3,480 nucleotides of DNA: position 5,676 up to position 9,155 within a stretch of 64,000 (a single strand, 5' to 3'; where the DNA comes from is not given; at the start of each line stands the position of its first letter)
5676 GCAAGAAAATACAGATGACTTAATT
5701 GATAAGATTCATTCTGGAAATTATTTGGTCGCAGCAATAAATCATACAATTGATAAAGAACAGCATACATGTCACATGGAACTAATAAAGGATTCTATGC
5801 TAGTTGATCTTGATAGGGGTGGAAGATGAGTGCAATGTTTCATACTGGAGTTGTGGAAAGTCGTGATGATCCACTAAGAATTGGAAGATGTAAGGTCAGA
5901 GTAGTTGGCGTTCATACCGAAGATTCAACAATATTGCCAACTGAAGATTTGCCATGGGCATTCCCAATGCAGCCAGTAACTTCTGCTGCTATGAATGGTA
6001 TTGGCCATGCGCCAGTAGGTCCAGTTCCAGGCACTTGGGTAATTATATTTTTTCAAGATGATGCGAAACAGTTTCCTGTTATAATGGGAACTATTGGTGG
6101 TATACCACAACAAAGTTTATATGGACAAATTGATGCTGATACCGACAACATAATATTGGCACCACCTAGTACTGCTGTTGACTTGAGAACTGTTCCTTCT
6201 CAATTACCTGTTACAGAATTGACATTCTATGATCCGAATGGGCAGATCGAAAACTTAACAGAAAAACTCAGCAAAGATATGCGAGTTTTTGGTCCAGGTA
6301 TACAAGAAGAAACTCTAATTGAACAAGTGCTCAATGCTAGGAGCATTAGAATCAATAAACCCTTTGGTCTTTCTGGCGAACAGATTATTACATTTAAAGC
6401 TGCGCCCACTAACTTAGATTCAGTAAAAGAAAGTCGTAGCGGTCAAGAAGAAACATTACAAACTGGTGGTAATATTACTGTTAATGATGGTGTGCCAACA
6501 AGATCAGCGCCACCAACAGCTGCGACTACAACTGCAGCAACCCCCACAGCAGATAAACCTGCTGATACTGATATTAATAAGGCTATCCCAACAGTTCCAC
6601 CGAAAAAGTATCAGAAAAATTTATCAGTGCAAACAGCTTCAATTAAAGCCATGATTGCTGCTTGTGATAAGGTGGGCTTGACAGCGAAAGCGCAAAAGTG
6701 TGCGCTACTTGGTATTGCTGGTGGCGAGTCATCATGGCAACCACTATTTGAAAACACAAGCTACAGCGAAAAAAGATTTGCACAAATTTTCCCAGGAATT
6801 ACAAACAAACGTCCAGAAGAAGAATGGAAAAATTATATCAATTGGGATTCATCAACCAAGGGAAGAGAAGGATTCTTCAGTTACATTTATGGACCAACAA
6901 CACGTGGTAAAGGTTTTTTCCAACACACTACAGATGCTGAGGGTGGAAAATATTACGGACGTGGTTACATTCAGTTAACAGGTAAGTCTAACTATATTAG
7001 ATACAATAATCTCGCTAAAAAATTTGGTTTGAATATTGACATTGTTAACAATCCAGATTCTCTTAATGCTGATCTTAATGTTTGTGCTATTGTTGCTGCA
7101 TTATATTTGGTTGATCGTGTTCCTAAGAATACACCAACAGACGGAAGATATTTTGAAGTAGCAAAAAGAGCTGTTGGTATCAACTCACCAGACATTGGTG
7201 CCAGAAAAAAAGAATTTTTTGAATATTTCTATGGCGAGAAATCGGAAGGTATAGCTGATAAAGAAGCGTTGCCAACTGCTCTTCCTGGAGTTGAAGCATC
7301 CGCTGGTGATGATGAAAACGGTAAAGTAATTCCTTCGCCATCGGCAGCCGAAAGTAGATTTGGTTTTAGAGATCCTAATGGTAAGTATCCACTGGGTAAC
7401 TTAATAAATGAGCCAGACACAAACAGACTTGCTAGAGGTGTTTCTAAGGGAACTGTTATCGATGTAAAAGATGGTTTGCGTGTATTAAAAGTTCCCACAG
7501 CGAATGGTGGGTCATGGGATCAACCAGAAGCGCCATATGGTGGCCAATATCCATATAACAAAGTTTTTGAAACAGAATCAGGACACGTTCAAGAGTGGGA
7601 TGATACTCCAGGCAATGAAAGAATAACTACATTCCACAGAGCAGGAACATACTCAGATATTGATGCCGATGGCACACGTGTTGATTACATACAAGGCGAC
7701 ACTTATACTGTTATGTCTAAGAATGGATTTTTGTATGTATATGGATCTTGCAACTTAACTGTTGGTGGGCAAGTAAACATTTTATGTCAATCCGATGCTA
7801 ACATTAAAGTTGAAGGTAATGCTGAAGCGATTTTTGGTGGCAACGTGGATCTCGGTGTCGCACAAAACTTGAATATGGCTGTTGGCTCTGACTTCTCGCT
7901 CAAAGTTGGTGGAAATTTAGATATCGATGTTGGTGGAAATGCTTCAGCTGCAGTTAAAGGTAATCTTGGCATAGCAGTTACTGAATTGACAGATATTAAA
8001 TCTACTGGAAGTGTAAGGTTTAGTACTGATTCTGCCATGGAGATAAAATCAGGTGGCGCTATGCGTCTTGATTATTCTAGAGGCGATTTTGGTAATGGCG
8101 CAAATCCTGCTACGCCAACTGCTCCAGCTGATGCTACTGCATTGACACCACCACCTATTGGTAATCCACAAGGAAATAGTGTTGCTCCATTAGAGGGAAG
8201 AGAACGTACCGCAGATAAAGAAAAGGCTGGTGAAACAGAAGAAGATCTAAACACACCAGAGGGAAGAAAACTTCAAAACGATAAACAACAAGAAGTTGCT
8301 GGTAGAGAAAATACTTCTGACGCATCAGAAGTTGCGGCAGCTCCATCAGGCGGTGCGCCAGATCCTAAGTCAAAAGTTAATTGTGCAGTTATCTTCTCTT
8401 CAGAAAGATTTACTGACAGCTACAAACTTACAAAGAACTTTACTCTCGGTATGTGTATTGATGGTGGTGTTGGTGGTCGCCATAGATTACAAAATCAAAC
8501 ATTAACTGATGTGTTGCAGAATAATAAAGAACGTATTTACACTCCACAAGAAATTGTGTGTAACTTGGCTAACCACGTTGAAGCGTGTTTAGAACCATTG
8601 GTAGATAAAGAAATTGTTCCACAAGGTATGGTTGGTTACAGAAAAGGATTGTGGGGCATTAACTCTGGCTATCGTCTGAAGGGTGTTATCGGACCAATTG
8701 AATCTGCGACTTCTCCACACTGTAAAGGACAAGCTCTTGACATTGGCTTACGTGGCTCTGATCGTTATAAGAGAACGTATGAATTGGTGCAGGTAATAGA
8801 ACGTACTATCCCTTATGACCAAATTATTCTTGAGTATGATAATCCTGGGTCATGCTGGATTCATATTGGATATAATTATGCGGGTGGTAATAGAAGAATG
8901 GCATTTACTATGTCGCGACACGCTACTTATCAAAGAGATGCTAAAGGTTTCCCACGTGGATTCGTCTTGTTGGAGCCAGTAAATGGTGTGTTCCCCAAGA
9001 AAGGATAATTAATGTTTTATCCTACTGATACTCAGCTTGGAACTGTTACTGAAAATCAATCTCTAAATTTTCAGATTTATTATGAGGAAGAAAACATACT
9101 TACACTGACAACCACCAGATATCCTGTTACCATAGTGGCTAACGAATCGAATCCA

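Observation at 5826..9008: Central spike gp5 carries two different cell-wall hydrolase domains and ends in a peptidase domain after the beta-helix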

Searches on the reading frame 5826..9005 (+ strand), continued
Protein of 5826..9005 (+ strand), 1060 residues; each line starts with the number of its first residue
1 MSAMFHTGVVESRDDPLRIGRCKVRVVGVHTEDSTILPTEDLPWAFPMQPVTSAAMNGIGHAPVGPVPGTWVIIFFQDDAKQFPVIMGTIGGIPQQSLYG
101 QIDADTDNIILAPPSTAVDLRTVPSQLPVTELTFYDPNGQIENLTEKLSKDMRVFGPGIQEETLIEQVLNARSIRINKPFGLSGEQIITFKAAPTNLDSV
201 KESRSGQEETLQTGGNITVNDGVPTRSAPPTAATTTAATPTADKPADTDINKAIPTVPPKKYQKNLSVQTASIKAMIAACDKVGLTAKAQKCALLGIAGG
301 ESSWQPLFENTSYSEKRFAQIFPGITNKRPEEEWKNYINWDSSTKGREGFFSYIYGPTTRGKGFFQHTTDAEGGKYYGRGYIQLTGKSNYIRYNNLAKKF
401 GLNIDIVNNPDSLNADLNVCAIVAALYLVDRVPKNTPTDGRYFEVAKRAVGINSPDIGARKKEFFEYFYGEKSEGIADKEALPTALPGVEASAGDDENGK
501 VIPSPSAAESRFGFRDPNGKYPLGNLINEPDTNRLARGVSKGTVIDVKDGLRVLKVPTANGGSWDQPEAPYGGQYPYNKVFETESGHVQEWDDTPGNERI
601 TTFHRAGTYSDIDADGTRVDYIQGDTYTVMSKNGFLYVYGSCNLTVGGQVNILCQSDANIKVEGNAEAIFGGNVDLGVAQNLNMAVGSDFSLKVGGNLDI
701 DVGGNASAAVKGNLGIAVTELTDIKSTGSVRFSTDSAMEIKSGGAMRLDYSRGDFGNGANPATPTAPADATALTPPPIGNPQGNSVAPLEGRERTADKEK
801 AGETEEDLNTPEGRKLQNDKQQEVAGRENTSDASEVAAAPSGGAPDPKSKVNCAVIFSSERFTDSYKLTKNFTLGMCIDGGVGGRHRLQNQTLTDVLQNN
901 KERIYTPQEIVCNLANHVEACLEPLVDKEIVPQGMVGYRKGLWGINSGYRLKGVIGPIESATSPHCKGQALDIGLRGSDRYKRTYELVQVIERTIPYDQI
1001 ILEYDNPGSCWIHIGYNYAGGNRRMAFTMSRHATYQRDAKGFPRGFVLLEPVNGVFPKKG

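Call 16: get_annotated_region(hit=H5, flank=3000)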
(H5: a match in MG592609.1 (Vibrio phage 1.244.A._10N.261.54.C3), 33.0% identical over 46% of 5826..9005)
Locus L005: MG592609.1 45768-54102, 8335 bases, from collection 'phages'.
description: Vibrio phage 1.244.A._10N.261.54.C3, partial genome.
organism: Vibrio phage 1.244.A._10N.261.54.C3 (NCBI taxid 1881412)
taxonomy: Viruses; Duplodnaviria; Heunggongvirae; Uroviricota; Caudoviricetes; Ackermannviridae
host: Vibrio sp. sp. F13; source: iron chloride precipitation of 0.2um-filtered seawater, resuspended in oxalate solution; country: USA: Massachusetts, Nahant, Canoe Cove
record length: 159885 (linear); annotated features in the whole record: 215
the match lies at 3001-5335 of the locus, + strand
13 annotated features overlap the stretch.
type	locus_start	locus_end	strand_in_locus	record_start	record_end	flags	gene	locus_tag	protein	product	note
CDS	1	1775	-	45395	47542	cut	-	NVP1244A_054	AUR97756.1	anaerobic ribonucleoside-triphosphate reductase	NVP1244A_054; aclame_best_match:protein:vir:106268; tara_best_match:OM-RGC.v1.000571629; ...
CDS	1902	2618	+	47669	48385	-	-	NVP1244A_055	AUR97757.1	baseplate protein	NVP1244A_055; InterPro:IPR024364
CDS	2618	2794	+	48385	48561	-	-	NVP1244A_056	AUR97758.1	hypothetical protein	NVP1244A_056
CDS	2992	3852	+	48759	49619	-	-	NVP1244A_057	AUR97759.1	hypothetical protein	NVP1244A_057; tara_best_match:OM-RGC.v1.002047847; cvp_best_match:CAMPEP_0000001250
CDS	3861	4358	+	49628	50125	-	-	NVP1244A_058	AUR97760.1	hypothetical protein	NVP1244A_058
CDS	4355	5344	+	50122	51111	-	-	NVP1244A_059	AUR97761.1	PAAR motif protein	NVP1244A_059; tara_best_match:OM-RGC.v1.001919804; InterPro:IPR008727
CDS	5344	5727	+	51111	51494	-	-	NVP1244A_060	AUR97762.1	lysozyme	NVP1244A_060; tara_best_match:OM-RGC.v1.027358707; cvp_best_match:NCBI_PEP_397133739; Gene 25-like lysozyme; ...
CDS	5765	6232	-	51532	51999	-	-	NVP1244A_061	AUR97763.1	hypothetical protein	NVP1244A_061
CDS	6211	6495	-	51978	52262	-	-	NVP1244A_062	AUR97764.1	hypothetical protein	NVP1244A_062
CDS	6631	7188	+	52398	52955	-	-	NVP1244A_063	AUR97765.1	hypothetical protein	NVP1244A_063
CDS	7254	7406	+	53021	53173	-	-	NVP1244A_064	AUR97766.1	rubredoxin-type fold protein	NVP1244A_064; InterPro:IPR004039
CDS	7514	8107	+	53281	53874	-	-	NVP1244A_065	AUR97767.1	ribonuclease H-like domain protein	NVP1244A_065; tara_best_match:OM-RGC.v1.019368192; cvp_best_match:RF_PEP_440789407; InterPro:IPR012337; pog:POG3081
CDS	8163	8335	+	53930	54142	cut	-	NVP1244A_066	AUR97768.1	hypothetical protein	NVP1244A_066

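Call 17: get_annotated_region(hit=H7, flank=3000)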
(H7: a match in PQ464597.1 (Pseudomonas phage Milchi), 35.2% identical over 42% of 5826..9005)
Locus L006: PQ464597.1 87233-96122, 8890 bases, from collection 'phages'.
description: Pseudomonas phage Milchi, complete genome.
organism: Pseudomonas phage Milchi (NCBI taxid 3374953)
taxonomy: Viruses; Duplodnaviria; Heunggongvirae; Uroviricota; Caudoviricetes
host: Pseudomonas poae Z9_5; source: -; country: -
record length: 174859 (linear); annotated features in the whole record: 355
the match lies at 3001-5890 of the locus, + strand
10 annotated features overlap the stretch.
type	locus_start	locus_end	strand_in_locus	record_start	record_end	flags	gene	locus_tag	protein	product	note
CDS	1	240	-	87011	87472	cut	-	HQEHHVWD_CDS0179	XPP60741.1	head closure protein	-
CDS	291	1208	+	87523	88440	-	-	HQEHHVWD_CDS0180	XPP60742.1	baseplate tail tube cap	-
CDS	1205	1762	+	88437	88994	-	-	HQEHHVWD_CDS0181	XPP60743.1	baseplate wedge subunit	-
CDS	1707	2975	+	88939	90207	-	-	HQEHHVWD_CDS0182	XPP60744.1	tail protein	-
CDS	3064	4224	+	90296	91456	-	-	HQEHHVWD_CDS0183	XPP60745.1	baseplate hub subunit and tail lysozyme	-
CDS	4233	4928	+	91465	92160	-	-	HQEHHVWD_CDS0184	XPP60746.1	hypothetical protein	-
CDS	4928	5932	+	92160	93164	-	-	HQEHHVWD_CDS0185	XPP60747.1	endolysin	-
CDS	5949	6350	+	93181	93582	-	-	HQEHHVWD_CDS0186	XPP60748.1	baseplate wedge subunit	-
CDS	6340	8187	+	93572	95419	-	-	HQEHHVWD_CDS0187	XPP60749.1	baseplate wedge subunit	-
CDS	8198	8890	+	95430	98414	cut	-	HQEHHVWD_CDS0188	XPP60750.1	baseplate wedge subunit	-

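Call 18: search_protein_families(library=pfam, proteins=[L001:4001-6817:+, L003:2974-5076:+, L004:2968-4497:+, L005:4355-5341:+, L006:4928-5929:+, L005:2992-3849:+, L006:3064-4221:+, L005:3861-4355:+, L006:4233-4925:+], max_evalue=0.1)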
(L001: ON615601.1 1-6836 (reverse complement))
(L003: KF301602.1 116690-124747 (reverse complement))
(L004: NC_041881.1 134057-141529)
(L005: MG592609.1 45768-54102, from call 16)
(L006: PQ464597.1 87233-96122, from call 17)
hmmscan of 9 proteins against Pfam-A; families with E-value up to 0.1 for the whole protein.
L001:4001-6817:+ (939 aa): 6 families
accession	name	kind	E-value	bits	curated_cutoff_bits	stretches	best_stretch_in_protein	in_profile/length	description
PF06714.17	Gp5_OB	-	8.8e-24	84.8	25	2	31-99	4-76/144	Gp5 N-terminal OB domain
PF00182.24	Glyco_hydro_19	-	1.7e-08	35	25.5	1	262-316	102-157/232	Chitinase class I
PF10106.14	DUF2345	-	0.0049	17.1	30.7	1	560-660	35-139/151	Uncharacterized protein conserved in bacteria (DUF2345)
PF08291.16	Peptidase_M15_3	-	0.0086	16.6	23.2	1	820-875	25-90/108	Peptidase M15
PF04385.20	FAINT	-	0.027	14.9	20.7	1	501-561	11-74/78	Domain of unknown function, DUF529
PF22178.3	Gp5_trimer_C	-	0.053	14.1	30.9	1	547-600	28-81/112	Bacteriophage T4 gp5 C-terminal trimerisation domain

L003:2974-5076:+ (701 aa): 4 families
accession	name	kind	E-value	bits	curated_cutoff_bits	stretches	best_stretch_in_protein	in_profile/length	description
PF18013.6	Phage_lysozyme2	-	5.5e-29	101.6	28.2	1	130-269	3-135/140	Phage tail lysozyme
PF06714.17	Gp5_OB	-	1.4e-14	55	25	1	30-95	1-71/144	Gp5 N-terminal OB domain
PF22178.3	Gp5_trimer_C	-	0.018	15.7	30.9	1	331-421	17-105/112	Bacteriophage T4 gp5 C-terminal trimerisation domain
PF23184.1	WD40_CFAP43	-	0.064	12.8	26.9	0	208-315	178-283/324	CFAP43, WD40 domain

L004:2968-4497:+ (510 aa): 3 families
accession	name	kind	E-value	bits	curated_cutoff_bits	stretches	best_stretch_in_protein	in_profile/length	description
PF06714.17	Gp5_OB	-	2e-09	38.3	25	1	38-166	13-134/144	Gp5 N-terminal OB domain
PF08291.16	Peptidase_M15_3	-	0.00037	21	23.2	1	401-455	27-90/108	Peptidase M15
PF02557.22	VanY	-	0.07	13.4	25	0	419-471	54-112/132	D-alanyl-D-alanine carboxypeptidase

L005:4355-5341:+ (329 aa): 4 families
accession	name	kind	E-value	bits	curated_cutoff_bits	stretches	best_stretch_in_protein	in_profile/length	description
PF05488.18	PAAR_motif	-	3.9e-12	46.7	27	1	25-90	12-69/70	PAAR motif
PF08291.16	Peptidase_M15_3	-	0.054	14.1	23.2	0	234-269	42-84/108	Peptidase M15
PF02557.22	VanY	-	0.068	13.4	25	0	245-302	60-113/132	D-alanyl-D-alanine carboxypeptidase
PF13539.11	Peptidase_M15_4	-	0.076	14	25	0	245-278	3-33/70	D-alanyl-D-alanine carboxypeptidase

L006:4928-5929:+ (334 aa): 3 families
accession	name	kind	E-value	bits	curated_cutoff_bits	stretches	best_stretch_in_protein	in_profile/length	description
PF05488.18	PAAR_motif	-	4.5e-11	43.3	27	1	24-77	12-65/70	PAAR motif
PF08291.16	Peptidase_M15_3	-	0.00016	22.2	23.2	1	203-279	12-92/108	Peptidase M15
PF12183.14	NotI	-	0.089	12.5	22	0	207-257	25-77/238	Restriction endonuclease NotI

L005:2992-3849:+ (286 aa): 3 families
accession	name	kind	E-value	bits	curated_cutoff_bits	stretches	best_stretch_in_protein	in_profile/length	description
PF06714.17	Gp5_OB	-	7.1e-12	46.2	25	1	35-93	10-68/144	Gp5 N-terminal OB domain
PF22178.3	Gp5_trimer_C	-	0.00052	20.6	30.9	1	205-275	37-107/112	Bacteriophage T4 gp5 C-terminal trimerisation domain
PF06715.18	Gp5_C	-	0.028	15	20.4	0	210-233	1-24/24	Gp5 C-terminal repeat (3 copies)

L006:3064-4221:+ (386 aa): 3 families
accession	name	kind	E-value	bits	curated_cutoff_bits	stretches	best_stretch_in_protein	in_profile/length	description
PF06714.17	Gp5_OB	-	2.1e-34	119.2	25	1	1-105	2-104/144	Gp5 N-terminal OB domain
PF22178.3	Gp5_trimer_C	-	2.9e-10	40.7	30.9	2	213-279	40-106/112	Bacteriophage T4 gp5 C-terminal trimerisation domain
PF06715.18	Gp5_C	-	5.7e-07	29.7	20.4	0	231-253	1-23/24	Gp5 C-terminal repeat (3 copies)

L005:3861-4355:+ (165 aa): 0 families

L006:4233-4925:+ (231 aa): 14 families
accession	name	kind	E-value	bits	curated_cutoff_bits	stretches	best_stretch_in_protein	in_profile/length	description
PF01442.23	Apolipoprotein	-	0.00095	19.4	90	1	64-152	89-174/190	Apolipoprotein A1/A4/E domain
PF07352.17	Phage_Mu_Gam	-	0.0014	19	28.3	0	71-115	13-57/149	Bacteriophage Mu Gam like protein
PF04513.17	Baculo_PEP_C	-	0.0015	19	38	1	63-131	16-84/140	Baculovirus polyhedron envelope protein, PEP, C terminus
PF07902.16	Gp58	-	0.0082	14.9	34.5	1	67-147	274-355/594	gp58-like protein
PF23854.1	DUF7217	-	0.0095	16.1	29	1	56-148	122-215/238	Domain of unknown function (DUF7217)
PF19493.4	Trypco1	-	0.016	16.2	24.6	1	73-129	24-79/98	Trypsin-co-occurring domain 1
PF07464.16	ApoLp-III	-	0.019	15.6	36.3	0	66-152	57-143/146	Apolipophorin-III precursor (apoLp-III)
PF23435.1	DUF7121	-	0.026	14.4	29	1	67-152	88-171/307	Family of unknown function (DUF7121)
PF07579.16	DUF1548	-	0.029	15.2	22.7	1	106-190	25-109/135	Domain of Unknown Function (DUF1548)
PF12732.12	YtxH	-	0.033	15.1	37.5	0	64-104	29-69/71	YtxH-like protein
PF06705.16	SF-assemblin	-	0.042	13.7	30.6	0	74-121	81-128/247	SF-assemblin/beta giardin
PF11068.13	YlqD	-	0.045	14.5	27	0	95-155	19-79/131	YlqD protein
PF12699.13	phiKZ_IP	-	0.049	13.3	27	1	59-114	81-136/387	phiKZ-like phage internal head proteins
PF14745.11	WASH-4_N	-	0.068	12.1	25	1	85-137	348-403/572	WASH complex subunit 4, N-terminal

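Call 51: search_protein_families(library=pfam, proteins=[L003:5072-5329:+, L003:5402-5692:+, L003:5793-6050:+, L003:6028-6426:+, L004:4523-4951:+], max_evalue=0.05)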
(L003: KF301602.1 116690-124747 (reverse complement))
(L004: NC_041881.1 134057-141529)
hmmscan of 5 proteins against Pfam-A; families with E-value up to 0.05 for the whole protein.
L003:5072-5329:+ (86 aa): 3 families
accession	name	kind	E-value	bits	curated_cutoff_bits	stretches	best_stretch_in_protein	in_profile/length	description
PF05488.18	PAAR_motif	-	6.8e-14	52.3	27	1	12-76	7-68/70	PAAR motif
PF13665.11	Tox-PAAR-like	-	0.00032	21.2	31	0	44-69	73-98/108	Toxin PAAR-like domain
PF19267.4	CIS_spike_tip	-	0.012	15.9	24.1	1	30-71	5-51/141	Contractile injection system spike tip protein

L003:5402-5692:+ (97 aa): 1 family
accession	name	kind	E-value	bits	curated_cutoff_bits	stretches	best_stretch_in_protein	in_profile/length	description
PF25524.1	RSLD_CPSF6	-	0.03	15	27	1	3-58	25-76/96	CPSF6-like, RSLD domain, N-terminal region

L003:5793-6050:+ (86 aa): 0 families

L003:6028-6426:+ (133 aa): 2 families
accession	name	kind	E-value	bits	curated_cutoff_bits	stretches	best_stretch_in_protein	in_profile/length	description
PF04965.19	GPW_gp25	-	4.7e-08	33.2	27.2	1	33-120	3-95/96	Baseplate wedge protein gp25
PF10934.14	Sheath_initiator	-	0.032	14.8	32.9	1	23-112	14-104/104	Contractile injection system sheath initiator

L004:4523-4951:+ (143 aa): 2 families
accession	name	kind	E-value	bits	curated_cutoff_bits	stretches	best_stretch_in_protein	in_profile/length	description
PF18925.5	DUF5675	-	1.1e-30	106.3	26.7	1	5-127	1-113/114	Family of unknown function (DUF5675)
PF10908.13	Tlde1_dom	-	0.039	14.8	30.1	0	36-99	19-96/120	Tlde1 domain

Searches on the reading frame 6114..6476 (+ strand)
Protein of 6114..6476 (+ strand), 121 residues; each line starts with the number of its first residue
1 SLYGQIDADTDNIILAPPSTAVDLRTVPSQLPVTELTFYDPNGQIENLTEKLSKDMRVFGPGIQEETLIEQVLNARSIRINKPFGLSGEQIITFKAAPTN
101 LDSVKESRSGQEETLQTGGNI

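Call 71: predict_structure(alignment_id=A2)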
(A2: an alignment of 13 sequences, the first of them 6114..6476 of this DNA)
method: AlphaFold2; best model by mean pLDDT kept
length: 121 residues; sequences in the alignment: 13
mean_pLDDT: 79.0   pTM: 0.64
mean pLDDT of the five models: 79.0, 77.6, 77.2, 76.3, 74.7
residues with pLDDT >= 90: 70; 70-90: 10; 50-70: 16; < 50: 25
segments of 3 or more residues with pLDDT < 50: 1-15, 112-120
pLDDT, mean of each block of 10 residues (from residue 1): 44 53 93 94 95 95 95 98 93 87 58 45 50
secondary structure, 60 per line:
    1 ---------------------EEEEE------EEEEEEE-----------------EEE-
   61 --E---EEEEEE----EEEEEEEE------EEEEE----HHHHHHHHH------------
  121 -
elements in order: E22-26 E33-39 E57-59 E67-72 E77-84 E91-95 H100-108

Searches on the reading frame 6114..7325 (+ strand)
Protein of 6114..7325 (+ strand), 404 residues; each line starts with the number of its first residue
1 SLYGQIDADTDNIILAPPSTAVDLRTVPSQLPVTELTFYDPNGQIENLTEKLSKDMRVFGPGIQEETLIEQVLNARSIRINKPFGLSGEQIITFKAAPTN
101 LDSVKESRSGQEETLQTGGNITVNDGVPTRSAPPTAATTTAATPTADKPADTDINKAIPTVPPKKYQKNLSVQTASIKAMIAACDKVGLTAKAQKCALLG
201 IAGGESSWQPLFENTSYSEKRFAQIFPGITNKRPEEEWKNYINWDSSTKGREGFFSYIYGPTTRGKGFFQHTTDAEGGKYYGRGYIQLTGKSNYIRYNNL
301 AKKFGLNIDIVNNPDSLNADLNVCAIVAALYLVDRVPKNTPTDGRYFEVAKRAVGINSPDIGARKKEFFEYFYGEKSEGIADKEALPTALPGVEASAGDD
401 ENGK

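Call 64: find_homologous_proteins(query=window:6114-7325:+, max_evalue=1e-10)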
Query window:6114-7325:+ (404 aa): 17 proteins with E <= 1e-10 among 5059 candidates.
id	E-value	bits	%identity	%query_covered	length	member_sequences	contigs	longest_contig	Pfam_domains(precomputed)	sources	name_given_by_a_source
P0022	2.3e-77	279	49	78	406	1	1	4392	PF06714.18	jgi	-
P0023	1.9e-72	262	56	60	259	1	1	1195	PF00182.25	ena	-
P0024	1.8e-69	253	43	83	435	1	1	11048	PF06714.18,PF00182.25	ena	-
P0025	3.4e-69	252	41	95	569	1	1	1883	PF06714.18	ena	-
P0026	7.1e-66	241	44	73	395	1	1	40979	PF06714.18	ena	-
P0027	7.4e-62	228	47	72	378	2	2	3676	PF06714.18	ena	-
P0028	1.3e-57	214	36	93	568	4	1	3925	PF06714.18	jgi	jgi:predicted chitinase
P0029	7.7e-57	211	42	69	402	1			PF06714.18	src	-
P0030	3.8e-40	156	51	40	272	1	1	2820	PF06714.18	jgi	-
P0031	2.2e-39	154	42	44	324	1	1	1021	PF06714.18,PF00182.25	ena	-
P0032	7.4e-38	149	42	63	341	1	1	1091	PF06714.18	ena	-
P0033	2.3e-35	140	38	65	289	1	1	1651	PF06714.18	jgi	jgi:hypothetical protein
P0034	7.3e-33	132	40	53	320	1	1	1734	PF00182.25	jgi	jgi:predicted chitinase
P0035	1.6e-29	121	38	55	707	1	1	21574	PF00182.25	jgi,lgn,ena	-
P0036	4.0e-28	117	48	34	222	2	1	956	PF06714.18,PF00182.25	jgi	jgi:hypothetical protein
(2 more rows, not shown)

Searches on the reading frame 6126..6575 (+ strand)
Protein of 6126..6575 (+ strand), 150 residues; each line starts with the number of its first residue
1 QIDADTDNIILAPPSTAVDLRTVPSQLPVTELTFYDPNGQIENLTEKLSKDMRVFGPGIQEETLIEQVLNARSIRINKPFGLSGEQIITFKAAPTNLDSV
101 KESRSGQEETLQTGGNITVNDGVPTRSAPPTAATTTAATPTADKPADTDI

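Call 7: search_protein_families(library=pfam, proteins=[window:6126-6575:+], max_evalue=10)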
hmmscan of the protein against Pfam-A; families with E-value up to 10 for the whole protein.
window:6126-6575:+ (150 aa): 0 families
